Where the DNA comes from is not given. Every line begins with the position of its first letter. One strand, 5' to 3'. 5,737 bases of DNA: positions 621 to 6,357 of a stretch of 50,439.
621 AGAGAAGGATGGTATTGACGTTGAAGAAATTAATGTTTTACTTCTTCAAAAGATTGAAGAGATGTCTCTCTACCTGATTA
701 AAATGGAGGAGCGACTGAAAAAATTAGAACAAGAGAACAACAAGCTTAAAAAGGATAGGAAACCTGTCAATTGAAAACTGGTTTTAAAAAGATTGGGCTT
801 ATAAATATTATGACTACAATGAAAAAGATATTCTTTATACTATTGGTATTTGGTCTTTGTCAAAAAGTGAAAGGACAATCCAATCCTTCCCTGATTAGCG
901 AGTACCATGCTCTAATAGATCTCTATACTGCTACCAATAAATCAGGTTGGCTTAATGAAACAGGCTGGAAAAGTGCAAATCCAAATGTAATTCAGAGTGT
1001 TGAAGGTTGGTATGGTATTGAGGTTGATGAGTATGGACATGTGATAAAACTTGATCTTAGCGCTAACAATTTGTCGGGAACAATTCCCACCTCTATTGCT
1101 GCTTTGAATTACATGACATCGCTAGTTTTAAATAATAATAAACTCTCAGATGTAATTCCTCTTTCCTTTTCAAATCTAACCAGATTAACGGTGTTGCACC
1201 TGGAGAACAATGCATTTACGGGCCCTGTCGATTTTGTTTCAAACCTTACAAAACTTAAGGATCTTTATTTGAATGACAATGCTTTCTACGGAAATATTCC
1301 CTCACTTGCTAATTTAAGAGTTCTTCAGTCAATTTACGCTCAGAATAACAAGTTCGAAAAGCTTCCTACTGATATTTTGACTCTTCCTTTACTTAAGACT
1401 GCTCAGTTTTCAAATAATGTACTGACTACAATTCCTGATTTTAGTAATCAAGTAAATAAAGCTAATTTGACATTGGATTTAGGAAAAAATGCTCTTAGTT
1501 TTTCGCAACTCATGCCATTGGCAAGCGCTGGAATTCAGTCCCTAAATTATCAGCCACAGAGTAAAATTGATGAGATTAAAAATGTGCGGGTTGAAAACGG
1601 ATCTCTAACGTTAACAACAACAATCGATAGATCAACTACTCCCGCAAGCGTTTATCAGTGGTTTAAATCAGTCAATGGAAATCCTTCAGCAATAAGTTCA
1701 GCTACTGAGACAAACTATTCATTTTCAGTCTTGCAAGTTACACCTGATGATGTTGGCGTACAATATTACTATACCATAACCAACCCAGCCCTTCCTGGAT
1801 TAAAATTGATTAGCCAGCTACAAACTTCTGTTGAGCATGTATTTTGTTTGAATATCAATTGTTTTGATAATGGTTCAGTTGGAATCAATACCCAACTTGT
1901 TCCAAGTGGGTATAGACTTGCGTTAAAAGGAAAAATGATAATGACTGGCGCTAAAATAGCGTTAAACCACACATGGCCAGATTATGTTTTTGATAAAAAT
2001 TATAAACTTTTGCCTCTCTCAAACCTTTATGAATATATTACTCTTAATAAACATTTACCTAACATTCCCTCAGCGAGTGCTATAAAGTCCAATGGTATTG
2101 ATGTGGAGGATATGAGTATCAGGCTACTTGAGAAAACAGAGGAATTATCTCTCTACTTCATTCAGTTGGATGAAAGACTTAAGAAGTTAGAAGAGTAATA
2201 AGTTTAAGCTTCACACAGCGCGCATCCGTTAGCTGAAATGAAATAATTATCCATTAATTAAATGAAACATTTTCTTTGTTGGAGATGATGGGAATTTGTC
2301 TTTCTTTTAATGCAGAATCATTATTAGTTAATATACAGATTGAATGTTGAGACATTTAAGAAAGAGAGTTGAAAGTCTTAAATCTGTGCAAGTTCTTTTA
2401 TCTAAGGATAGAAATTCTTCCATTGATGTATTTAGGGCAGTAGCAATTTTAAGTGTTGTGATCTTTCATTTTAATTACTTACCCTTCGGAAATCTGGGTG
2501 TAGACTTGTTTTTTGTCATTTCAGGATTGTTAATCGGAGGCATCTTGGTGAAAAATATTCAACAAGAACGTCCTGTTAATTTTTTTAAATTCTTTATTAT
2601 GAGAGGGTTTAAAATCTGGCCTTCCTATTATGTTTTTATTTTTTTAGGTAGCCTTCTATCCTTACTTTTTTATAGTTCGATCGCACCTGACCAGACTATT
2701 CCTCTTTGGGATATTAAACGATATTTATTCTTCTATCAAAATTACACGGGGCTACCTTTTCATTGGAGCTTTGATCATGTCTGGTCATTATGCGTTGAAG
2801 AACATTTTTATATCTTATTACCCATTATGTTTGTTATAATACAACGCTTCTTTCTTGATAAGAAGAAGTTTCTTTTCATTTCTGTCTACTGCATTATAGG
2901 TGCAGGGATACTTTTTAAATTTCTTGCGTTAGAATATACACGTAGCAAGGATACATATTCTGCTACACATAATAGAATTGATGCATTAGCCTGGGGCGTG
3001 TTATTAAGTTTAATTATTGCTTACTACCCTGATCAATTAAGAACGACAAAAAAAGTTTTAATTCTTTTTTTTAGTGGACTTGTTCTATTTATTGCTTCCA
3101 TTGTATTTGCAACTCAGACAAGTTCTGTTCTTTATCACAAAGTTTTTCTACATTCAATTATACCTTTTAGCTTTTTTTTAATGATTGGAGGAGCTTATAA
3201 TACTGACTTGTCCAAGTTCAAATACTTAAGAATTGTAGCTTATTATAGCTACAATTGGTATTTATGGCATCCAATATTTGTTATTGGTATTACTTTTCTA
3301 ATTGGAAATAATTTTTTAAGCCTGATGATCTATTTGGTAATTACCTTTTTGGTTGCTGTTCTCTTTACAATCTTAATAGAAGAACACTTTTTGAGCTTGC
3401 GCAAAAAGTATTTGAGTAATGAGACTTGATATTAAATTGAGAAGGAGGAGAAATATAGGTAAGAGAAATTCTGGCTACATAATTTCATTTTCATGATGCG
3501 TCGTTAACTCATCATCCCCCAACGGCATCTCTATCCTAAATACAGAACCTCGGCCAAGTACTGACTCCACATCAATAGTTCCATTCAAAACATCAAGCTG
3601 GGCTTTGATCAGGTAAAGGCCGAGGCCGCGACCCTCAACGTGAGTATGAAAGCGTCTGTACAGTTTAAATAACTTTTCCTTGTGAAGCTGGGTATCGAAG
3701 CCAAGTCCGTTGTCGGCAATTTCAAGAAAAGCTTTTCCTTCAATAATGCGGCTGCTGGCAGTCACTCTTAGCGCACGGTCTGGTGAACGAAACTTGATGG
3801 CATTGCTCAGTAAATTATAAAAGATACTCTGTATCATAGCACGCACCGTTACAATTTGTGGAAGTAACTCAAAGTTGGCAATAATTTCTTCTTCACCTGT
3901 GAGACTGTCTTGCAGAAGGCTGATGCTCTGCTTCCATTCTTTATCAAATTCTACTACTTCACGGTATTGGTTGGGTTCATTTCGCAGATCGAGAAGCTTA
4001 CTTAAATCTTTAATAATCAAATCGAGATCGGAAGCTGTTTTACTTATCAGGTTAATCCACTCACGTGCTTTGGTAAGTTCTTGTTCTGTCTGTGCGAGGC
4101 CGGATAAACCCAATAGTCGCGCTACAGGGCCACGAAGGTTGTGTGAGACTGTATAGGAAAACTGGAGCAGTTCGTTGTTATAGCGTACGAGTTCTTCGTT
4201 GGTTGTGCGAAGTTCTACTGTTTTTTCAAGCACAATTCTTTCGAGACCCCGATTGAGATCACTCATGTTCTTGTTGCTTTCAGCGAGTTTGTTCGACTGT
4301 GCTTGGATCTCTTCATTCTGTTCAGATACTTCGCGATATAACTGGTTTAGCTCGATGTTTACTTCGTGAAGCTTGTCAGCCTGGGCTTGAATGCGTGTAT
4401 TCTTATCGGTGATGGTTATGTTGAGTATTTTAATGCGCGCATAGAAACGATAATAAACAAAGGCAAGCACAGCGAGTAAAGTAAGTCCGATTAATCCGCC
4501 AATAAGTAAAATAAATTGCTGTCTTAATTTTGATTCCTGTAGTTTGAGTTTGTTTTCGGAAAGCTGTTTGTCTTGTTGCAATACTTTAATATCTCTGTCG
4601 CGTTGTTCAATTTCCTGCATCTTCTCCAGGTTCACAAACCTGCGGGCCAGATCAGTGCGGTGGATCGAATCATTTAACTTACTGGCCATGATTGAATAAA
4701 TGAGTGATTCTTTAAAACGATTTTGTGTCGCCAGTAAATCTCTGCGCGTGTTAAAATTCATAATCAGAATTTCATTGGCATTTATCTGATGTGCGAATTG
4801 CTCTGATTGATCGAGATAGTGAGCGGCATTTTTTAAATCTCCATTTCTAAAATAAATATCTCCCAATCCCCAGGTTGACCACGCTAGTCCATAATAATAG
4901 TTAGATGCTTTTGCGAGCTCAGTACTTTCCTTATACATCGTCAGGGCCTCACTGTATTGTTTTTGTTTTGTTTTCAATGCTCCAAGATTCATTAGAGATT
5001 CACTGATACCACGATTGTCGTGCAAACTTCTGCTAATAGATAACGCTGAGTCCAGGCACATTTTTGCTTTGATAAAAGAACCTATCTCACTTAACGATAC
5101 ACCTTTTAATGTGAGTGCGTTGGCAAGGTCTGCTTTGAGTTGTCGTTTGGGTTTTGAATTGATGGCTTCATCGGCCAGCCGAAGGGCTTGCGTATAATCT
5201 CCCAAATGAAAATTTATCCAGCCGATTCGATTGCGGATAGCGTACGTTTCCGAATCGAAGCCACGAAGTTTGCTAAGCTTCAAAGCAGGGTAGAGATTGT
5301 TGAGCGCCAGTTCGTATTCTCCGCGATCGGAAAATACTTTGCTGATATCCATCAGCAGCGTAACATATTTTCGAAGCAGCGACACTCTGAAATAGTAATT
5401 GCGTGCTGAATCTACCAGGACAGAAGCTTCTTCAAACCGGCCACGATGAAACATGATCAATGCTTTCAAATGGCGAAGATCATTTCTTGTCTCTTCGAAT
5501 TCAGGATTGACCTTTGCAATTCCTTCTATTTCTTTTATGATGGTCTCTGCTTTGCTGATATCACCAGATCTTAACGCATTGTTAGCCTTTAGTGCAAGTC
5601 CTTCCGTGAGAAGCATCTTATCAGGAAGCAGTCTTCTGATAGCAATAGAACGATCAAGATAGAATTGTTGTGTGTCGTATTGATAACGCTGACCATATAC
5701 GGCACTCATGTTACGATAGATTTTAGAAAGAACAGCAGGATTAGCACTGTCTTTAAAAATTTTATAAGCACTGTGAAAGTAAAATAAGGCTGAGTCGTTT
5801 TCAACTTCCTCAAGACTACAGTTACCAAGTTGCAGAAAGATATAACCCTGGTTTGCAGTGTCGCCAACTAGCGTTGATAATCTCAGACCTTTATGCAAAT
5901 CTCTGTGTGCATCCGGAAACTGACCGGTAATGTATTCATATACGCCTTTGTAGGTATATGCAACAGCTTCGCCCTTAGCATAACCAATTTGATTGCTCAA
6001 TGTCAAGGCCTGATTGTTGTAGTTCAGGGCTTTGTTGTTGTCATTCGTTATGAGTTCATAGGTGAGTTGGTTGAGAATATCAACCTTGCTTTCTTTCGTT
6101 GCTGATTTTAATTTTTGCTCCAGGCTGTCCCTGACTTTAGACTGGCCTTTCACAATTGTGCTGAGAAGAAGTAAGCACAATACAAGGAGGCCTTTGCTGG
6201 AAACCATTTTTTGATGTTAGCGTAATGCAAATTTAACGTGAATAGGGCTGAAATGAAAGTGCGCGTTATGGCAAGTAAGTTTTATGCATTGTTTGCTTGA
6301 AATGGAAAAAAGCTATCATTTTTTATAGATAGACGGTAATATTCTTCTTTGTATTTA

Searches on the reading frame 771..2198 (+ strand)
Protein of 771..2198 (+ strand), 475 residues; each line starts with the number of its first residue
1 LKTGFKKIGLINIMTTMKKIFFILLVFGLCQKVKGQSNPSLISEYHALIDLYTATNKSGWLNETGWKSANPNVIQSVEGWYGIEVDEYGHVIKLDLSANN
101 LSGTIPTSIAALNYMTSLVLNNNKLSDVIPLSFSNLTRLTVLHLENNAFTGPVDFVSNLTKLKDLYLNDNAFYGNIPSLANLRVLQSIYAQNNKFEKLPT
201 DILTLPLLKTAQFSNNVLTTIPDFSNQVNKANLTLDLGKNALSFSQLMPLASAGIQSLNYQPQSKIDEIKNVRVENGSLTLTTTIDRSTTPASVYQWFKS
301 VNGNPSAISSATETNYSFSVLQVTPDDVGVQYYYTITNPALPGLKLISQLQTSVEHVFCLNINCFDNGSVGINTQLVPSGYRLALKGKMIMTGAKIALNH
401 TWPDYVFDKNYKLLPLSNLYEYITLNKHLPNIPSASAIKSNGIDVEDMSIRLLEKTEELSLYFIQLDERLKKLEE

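Call 39: search_protein_families(library=pfam, proteins=[window:771-2198:+], max_evalue=0.00001)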
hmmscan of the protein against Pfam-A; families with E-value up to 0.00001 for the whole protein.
window:771-2198:+ (475 aa): 4 families
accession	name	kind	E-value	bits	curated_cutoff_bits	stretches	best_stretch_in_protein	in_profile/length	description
PF00560.39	LRR_1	-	1.9e-09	36.2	20.6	0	92-111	3-22/23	Leucine Rich Repeat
PF13855.12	LRR_8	-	3.4e-09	36.8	27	1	93-148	5-60/61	Leucine rich repeat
PF12799.13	LRR_4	-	2.2e-08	34.5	27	0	137-180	1-43/44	Leucine Rich repeats (2 copies)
PF23598.1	LRR_14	-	6.9e-08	32.1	40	1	103-188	60-147/353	Leucine-rich repeat region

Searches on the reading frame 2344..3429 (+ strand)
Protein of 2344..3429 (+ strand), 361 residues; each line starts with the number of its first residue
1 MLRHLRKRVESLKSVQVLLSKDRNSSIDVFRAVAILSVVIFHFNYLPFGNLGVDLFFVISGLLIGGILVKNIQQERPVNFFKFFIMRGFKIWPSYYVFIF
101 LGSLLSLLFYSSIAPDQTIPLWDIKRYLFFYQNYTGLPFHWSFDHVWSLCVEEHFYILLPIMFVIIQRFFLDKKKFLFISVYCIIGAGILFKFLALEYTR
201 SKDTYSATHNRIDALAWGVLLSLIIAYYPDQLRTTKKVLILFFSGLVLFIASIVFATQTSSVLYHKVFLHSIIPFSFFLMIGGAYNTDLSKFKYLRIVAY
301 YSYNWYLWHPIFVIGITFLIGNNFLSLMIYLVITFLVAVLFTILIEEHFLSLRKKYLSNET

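Call 39: search_protein_families(library=pfam, proteins=[window:2344-3429:+], max_evalue=0.00001)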
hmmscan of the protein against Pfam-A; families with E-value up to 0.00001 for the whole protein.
window:2344-3429:+ (361 aa): 1 family
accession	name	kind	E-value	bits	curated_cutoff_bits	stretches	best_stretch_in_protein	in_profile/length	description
PF01757.29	Acyl_transf_3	-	3.1e-21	76.2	31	1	25-342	2-325/326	Acyltransferase domain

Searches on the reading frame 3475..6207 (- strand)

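Call 39: search_protein_families(library=pfam, proteins=[window:3475-6207:-], max_evalue=0.00001)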
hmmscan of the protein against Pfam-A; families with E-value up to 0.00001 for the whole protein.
window:3475-6207:- (910 aa): 9 families
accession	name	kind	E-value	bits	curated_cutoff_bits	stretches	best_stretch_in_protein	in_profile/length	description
PF13424.12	TPR_12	-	2.8e-25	88.7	30.1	2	403-469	4-72/77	Tetratricopeptide repeat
PF02518.31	HATPase_c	-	2.9e-17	63.5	26.4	1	791-896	5-109/111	Histidine kinase-, DNA gyrase B-, and HSP90-like ATPase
PF07719.23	TPR_2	-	2e-16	59.1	27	0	326-353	5-32/34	Tetratricopeptide repeat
PF00515.34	TPR_1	-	8e-14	51.2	27.8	0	403-431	2-30/34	Tetratricopeptide repeat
PF17874.7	TPR_MalT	-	1.2e-11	44.9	45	0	405-500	43-140/336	MalT-like TPR region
PF13374.12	TPR_10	-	2.2e-11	43.8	27.5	0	404-433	4-33/42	Tetratricopeptide repeat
PF13432.12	TPR_16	-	3.5e-08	34.2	32.7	0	291-352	6-61/65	Tetratricopeptide repeat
PF13181.12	TPR_8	-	1.6e-07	31.4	25.7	0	403-433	2-32/34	Tetratricopeptide repeat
PF14559.12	TPR_19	-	7.4e-06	26.6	25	0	295-357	4-61/68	Tetratricopeptide repeat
